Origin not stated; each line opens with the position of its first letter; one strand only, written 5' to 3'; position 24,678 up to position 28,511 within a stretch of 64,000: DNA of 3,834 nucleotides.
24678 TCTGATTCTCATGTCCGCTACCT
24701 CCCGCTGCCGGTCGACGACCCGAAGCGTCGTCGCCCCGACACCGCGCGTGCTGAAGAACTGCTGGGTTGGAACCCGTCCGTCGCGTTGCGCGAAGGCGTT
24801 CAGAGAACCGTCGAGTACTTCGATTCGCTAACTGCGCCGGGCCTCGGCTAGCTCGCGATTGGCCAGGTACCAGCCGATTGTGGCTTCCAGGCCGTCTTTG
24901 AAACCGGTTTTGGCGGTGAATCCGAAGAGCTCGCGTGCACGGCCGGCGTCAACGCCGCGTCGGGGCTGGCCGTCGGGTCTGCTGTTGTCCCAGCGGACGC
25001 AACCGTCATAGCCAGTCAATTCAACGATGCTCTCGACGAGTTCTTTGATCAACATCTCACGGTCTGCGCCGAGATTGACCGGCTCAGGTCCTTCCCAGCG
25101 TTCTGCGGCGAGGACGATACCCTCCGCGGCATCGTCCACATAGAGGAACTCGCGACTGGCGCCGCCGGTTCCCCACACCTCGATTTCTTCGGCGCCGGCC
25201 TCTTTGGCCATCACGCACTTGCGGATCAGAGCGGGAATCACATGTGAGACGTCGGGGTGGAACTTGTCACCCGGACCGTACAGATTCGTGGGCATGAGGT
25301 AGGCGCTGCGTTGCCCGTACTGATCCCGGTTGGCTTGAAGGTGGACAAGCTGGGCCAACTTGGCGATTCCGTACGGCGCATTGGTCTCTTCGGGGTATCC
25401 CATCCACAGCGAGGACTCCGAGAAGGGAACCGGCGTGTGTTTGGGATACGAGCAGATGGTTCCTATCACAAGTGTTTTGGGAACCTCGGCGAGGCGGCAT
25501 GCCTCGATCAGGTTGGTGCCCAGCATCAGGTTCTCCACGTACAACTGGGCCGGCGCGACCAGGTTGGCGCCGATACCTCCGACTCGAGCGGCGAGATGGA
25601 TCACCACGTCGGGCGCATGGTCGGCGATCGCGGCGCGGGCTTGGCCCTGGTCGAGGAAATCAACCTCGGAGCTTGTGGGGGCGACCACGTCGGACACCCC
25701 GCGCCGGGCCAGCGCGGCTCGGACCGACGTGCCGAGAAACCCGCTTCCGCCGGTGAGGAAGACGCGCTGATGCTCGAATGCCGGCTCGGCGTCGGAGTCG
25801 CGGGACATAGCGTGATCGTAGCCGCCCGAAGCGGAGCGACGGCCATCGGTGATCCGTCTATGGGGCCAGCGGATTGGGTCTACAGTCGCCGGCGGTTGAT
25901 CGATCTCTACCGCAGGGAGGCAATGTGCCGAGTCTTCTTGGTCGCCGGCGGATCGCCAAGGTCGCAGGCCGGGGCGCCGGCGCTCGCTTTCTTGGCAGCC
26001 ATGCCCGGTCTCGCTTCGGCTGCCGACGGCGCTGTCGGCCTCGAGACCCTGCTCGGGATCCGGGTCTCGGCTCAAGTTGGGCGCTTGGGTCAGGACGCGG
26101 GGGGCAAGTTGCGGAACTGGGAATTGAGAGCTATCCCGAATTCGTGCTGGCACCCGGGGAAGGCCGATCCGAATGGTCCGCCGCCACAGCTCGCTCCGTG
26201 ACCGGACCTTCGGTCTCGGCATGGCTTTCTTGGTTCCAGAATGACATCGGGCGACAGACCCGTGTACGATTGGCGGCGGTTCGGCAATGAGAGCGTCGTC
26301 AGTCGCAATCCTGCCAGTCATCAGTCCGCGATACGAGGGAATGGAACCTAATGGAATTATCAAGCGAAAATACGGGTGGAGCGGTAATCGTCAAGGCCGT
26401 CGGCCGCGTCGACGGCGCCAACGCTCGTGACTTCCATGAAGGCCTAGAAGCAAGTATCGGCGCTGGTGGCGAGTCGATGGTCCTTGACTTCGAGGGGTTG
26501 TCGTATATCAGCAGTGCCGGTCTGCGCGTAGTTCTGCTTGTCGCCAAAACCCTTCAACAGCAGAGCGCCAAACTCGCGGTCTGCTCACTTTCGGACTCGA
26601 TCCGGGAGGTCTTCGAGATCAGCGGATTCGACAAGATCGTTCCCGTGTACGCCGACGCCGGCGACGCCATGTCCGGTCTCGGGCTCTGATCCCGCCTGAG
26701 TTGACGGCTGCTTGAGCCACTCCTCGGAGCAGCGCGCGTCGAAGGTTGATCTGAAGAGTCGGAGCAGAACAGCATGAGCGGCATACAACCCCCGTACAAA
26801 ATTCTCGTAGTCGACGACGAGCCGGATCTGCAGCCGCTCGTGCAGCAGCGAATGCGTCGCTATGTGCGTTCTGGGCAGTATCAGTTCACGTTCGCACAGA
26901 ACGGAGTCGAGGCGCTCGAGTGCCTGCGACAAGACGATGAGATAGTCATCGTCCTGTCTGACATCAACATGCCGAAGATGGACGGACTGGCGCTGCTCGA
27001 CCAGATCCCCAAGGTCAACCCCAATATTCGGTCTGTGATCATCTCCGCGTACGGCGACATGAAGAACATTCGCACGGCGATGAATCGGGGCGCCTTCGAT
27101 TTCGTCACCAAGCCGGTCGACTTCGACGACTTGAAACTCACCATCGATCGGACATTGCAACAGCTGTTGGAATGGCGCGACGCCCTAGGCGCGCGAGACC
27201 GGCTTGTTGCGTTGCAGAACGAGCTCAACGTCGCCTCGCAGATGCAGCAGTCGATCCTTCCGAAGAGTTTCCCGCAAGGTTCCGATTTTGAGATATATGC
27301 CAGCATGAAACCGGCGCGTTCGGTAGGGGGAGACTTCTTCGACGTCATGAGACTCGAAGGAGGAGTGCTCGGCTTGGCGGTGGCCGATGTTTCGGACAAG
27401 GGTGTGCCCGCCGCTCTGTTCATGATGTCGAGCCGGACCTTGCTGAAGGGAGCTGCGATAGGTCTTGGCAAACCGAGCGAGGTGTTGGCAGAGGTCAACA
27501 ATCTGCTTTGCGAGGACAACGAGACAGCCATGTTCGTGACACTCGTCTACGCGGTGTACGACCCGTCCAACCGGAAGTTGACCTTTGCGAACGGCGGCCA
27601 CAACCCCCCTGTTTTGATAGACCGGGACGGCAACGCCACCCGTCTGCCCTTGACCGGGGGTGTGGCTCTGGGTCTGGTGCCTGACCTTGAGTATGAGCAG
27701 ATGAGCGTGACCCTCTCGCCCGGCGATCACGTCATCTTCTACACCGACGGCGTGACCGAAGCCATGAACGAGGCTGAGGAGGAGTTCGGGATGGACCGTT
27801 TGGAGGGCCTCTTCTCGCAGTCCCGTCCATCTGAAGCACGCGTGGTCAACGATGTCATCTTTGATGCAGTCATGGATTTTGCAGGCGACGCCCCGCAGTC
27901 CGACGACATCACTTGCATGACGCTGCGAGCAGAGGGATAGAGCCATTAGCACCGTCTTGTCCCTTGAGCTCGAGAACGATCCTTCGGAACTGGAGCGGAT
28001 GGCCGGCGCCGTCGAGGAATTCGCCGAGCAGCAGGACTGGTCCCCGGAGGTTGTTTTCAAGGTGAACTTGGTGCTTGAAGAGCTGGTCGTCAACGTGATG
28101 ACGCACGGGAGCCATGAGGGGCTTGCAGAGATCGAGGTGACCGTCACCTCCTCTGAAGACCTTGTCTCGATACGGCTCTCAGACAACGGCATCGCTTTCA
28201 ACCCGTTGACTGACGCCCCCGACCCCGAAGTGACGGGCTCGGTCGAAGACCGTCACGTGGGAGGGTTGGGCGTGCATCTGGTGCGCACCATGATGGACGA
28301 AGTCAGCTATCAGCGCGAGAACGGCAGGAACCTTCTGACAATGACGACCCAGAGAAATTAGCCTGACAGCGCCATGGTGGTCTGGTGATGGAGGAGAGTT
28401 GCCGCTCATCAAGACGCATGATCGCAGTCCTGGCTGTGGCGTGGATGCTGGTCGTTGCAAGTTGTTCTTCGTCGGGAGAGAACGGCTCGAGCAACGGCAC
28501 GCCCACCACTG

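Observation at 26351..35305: Partner-switching module plus binding-protein/histidine-kinase sensor in one array with three GT4 glycosyltransferases, and no sigma factor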

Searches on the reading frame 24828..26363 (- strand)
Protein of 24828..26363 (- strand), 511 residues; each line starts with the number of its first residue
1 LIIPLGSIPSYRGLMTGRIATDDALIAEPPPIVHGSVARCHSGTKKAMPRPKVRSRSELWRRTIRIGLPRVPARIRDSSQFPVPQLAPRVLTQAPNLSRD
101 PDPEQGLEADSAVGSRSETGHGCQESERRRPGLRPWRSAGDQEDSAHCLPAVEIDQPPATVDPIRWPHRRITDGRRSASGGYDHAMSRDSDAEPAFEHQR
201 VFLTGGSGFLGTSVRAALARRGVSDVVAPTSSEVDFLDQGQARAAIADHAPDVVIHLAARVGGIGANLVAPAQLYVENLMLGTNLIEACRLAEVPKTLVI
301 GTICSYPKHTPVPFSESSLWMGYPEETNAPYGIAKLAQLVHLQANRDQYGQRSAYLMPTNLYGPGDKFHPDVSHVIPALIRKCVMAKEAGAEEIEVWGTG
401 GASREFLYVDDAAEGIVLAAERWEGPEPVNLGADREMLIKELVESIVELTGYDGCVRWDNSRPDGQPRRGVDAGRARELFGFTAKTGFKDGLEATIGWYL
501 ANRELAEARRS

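Call 6: search_protein_families(library=pfam, proteins=[window:24828-26363:-], max_evalue=0.001)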
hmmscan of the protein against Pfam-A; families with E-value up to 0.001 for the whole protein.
window:24828-26363:- (511 aa): 3 families
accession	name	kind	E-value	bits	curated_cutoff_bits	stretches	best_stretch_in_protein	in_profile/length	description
PF01370.27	Epimerase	-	6.3e-53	180.1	20.9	1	201-432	1-240/240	NAD dependent epimerase/dehydratase family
PF16363.11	GDP_Man_Dehyd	-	9.1e-19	68.5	27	1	233-494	58-331/332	GDP-mannose 4,6 dehydratase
PF04321.23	RmlD_sub_bind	-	7.6e-09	35.5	27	1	200-260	2-61/287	RmlD substrate binding domain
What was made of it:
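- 24828..25850 (-): Divergent NAD-dependent sugar epimerase: the upstream edge of the insertion site. The 511-aa ORF running to 26363 is over-extended. Pfam domains start at residue 200 of the long ORF (call 6).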

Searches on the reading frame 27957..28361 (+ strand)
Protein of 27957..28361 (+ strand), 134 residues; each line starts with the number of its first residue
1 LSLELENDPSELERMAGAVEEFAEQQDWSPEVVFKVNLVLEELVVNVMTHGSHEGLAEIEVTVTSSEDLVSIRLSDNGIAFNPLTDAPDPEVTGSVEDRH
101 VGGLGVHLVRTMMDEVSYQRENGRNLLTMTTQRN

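Call 3: search_protein_families(library=pfam, proteins=[window:27957-28361:+], max_evalue=0.01)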
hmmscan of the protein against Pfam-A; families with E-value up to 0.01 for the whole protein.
window:27957-28361:+ (134 aa): 2 families
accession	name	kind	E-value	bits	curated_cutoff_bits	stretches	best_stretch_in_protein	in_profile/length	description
PF13581.12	HATPase_c_2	-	1.1e-26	93.8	27.4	1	6-130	2-126/127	Histidine kinase-like ATPase domain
PF02518.31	HATPase_c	-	4.9e-06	27.4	26.4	1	37-120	7-95/111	Histidine kinase-, DNA gyrase B-, and HSP90-like ATPase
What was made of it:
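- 27957..28361 (+): RsbW/SpoIIAB-like GHKL serine kinase, 134 aa, TTG start. HATPase_c_2 93.8 bits (call 3).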

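Call 54: search_protein_families(library=ncbifam, proteins=[window:27957-28361:+], max_evalue=0.00001)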
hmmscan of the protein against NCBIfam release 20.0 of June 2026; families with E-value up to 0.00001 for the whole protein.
window:27957-28361:+ (134 aa): 4 families
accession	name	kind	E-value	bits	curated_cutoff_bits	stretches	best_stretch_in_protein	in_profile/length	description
NF003144.0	PRK04069.1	equivalog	3e-11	43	145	1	33-130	40-140/161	anti-sigma B factor RsbW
TIGR01925.2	spIIAB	equivalog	9.3e-11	41.8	135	1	16-123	18-125/137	anti-sigma F factor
TIGR01924.1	rsbW_low_gc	equivalog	2.5e-09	36.7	155.05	1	34-130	41-140/159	anti-sigma B factor RsbW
NF041045.1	RsbA_anti_sig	subfamily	6.4e-06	25.6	210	1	8-121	187-292/303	anti-sigma factor RsbA family regulatory protein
